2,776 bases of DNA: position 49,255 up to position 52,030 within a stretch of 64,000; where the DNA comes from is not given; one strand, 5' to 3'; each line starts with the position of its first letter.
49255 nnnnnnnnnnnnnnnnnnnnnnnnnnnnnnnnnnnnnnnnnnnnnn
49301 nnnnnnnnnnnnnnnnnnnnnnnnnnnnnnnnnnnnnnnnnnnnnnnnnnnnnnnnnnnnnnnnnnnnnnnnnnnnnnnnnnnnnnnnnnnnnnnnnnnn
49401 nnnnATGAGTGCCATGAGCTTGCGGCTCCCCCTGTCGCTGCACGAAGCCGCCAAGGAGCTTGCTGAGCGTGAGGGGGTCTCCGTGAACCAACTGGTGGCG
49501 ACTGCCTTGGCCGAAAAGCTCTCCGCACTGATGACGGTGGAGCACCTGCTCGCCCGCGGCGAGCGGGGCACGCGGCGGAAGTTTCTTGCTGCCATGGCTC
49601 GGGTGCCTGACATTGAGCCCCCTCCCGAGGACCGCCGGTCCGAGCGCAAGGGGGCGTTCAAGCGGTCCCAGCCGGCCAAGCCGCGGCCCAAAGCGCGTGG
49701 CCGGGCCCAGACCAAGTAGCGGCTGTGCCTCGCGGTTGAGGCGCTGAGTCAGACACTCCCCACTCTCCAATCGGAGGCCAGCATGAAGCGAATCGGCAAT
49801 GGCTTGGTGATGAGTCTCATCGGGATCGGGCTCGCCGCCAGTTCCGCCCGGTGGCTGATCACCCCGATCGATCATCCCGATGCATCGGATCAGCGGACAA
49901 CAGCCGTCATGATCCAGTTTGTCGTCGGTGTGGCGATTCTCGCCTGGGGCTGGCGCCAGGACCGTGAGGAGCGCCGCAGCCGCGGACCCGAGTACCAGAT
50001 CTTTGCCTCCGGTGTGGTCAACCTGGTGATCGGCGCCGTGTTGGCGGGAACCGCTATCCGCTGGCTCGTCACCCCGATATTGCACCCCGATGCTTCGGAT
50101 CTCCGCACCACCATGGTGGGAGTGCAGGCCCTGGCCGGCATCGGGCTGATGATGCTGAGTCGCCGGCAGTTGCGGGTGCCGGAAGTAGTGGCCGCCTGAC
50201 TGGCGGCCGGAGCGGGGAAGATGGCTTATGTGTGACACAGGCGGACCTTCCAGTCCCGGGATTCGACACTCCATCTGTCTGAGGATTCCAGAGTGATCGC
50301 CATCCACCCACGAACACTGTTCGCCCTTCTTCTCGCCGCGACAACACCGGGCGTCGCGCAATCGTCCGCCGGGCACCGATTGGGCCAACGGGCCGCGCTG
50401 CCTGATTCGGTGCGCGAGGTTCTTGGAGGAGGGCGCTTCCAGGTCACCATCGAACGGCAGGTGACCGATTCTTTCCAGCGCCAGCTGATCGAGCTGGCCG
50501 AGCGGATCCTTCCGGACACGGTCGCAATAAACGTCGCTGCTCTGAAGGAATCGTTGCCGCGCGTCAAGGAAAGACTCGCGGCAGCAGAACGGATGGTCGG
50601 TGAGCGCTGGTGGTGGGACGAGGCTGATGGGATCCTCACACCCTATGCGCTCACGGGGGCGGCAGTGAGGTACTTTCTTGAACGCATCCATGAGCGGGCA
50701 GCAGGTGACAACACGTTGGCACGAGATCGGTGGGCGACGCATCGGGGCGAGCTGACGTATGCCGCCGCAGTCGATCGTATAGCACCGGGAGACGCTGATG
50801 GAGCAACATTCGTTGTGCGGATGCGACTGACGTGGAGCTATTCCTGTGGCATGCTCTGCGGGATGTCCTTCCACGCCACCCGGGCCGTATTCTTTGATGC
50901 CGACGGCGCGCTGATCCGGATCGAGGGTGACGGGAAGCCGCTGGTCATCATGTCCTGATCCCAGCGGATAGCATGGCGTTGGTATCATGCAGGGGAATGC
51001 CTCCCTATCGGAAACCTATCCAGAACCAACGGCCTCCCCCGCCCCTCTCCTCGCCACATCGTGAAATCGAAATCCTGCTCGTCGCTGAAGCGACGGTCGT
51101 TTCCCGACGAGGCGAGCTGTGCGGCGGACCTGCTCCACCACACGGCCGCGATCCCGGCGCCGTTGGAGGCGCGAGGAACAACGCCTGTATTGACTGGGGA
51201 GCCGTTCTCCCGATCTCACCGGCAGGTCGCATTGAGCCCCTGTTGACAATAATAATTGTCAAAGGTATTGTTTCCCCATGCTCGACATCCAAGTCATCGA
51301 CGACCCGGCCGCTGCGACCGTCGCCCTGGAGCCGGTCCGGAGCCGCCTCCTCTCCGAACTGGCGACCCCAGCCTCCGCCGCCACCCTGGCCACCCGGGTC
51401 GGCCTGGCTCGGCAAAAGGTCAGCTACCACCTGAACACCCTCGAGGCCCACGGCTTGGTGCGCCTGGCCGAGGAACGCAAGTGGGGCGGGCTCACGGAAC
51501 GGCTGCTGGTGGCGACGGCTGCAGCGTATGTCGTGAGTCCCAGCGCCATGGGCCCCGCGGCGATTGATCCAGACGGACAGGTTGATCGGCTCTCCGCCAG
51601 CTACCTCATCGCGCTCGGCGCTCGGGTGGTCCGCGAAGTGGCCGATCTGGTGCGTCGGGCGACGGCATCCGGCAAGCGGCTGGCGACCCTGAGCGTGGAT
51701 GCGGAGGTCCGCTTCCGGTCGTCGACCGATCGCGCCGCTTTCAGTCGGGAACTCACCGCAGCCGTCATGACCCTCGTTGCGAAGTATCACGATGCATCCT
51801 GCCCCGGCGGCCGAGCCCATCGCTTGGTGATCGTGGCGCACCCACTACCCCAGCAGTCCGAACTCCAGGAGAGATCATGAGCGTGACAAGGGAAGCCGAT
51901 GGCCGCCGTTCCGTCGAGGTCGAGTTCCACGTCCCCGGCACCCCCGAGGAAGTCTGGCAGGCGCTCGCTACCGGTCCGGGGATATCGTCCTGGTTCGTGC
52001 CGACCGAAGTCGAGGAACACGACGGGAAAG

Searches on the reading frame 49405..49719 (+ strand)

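Call 89: search_protein_families(library=pfam, proteins=[window:49405-49719:+], max_evalue=0.1)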
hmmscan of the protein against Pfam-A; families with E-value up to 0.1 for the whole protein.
window:49405-49719:+ (104 aa): 6 families
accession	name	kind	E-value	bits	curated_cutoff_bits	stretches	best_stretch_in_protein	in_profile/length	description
PF05534.18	HicB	-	8.2e-07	29.3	21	1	4-35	20-51/51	HicB family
PF07704.17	PSK_trans_fac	-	0.00089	20.6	28.3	1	13-53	11-53/82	Rv0623-like transcription factor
PF19807.5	DUF6290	-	0.0044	17.6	27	1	1-39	1-39/72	Family of unknown function (DUF6290)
PF12441.14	CopG_antitoxin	-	0.0055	17.9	28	1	3-38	44-79/79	CopG antitoxin of type II toxin-antitoxin system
PF19891.5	DUF6364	-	0.055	14.4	27.3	1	5-41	6-42/70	Family of unknown function (DUF6364)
PF13467.12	RHH_4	-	0.06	13.8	25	0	7-34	16-43/67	Ribbon-helix-helix domain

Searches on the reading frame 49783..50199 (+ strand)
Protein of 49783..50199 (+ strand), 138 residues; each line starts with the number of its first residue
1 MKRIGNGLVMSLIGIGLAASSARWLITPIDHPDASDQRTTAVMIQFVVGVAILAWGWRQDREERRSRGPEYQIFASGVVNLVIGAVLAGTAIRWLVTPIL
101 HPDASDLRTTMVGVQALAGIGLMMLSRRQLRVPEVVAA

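Call 13: search_protein_families(library=pfam, proteins=[window:49783-50199:+], max_evalue=0.001)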
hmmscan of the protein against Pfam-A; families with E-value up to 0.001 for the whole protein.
window:49783-50199:+ (138 aa): 0 families

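Call 89: search_protein_families(library=pfam, proteins=[window:49783-50199:+], max_evalue=0.1)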
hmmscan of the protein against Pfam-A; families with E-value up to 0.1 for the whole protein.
window:49783-50199:+ (138 aa): 3 families
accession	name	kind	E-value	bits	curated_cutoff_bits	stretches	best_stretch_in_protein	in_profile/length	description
PF02656.20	DUF202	-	0.0012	19.7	23.4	1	11-61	17-63/68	Domain of unknown function (DUF202)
PF18920.5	DUF5671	-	0.011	16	28.4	1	10-113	7-122/132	Domain of unknown function (DUF5671)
PF11377.13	DUF3180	-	0.025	15.2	28.4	1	12-124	1-122/135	Protein of unknown function (DUF3180)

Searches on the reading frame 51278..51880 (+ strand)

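Call 13: search_protein_families(library=pfam, proteins=[window:51278-51880:+], max_evalue=0.001)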
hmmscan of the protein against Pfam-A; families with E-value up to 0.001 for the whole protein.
window:51278-51880:+ (200 aa): 7 families
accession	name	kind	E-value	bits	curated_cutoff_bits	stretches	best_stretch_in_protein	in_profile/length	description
PF12840.13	HTH_20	-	4.5e-12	46.2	27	1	18-63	3-50/51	Helix-turn-helix domain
PF12802.13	MarR_2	-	6.4e-05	23.5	27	1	31-66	20-55/61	MarR family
PF09339.16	HTH_IclR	-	8.5e-05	22.7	22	1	23-62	10-49/52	IclR helix-turn-helix domain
PF25212.1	HVO_A0114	-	0.00011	22.4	27.6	1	8-67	11-72/84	HVO_A0114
PF13412.12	HTH_24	-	0.00023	21.1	21.9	1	33-62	19-48/48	Winged helix-turn-helix DNA-binding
PF13545.12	HTH_Crp_2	-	0.00025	21.4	27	1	27-62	18-53/70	Crp-like helix-turn-helix domain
PF01022.26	HTH_5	-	0.00067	19.9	22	0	19-62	2-46/47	Bacterial regulatory protein, arsR family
